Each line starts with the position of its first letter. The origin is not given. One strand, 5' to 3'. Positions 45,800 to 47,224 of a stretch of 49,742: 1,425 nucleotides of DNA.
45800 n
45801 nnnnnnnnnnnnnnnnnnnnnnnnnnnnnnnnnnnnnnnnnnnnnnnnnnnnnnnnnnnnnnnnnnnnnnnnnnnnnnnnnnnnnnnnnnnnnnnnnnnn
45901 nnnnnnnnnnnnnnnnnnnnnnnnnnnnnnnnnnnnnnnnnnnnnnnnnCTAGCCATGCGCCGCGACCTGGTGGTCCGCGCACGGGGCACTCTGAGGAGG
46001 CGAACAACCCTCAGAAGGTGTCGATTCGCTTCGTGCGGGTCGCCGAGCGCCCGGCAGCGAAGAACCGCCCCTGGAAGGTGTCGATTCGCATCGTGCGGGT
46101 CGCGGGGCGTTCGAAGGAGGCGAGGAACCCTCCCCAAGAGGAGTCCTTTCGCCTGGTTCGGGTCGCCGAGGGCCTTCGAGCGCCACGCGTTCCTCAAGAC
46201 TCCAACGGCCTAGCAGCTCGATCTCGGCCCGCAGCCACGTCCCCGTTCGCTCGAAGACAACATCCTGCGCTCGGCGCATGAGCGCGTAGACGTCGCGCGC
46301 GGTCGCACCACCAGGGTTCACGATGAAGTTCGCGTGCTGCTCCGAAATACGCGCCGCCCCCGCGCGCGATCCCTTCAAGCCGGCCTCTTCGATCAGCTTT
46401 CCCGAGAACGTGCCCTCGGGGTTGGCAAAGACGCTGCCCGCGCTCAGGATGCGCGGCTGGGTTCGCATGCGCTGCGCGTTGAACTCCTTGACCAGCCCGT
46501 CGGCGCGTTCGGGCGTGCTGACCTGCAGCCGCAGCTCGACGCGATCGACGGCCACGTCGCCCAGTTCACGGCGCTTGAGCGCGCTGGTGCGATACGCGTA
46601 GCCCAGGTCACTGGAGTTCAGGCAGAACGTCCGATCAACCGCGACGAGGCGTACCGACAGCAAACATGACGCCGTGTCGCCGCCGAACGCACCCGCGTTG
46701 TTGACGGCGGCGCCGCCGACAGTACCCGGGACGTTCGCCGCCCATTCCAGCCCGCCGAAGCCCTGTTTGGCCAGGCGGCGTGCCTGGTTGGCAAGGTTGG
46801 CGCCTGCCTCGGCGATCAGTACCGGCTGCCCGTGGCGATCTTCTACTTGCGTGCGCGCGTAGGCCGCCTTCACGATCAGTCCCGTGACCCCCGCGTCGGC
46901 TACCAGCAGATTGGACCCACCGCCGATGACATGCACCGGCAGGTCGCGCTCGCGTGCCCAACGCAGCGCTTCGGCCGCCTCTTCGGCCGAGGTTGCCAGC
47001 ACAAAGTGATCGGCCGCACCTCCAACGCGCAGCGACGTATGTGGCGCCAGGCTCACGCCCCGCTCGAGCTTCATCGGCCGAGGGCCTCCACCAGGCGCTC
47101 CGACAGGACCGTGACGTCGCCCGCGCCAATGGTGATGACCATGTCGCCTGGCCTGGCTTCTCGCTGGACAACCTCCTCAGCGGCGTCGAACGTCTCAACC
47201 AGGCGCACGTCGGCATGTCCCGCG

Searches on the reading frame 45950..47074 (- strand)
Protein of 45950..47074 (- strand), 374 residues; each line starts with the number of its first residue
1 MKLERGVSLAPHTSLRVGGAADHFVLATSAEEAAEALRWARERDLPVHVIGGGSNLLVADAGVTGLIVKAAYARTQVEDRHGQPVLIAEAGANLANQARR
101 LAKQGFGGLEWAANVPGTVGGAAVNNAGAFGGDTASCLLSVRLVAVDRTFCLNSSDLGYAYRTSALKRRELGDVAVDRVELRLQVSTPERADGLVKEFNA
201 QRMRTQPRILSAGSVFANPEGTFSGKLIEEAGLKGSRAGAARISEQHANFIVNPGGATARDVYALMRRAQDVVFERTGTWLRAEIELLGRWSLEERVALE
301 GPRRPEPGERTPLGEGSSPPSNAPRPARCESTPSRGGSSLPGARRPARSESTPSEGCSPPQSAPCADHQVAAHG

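Call 16: search_protein_families(library=pfam, proteins=[window:45950-47074:-], max_evalue=0.001)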
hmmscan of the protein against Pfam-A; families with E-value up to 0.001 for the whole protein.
window:45950-47074:- (374 aa): 2 families
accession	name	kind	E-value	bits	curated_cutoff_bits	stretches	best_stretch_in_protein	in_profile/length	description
PF02873.21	MurB_C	-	1.4e-29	102.6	27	1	195-287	6-98/99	UDP-N-acetylenolpyruvoylglucosamine reductase, C-terminal domain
PF01565.28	FAD_binding_4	-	3.8e-21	75.7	26.4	1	22-145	2-130/139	FAD binding domain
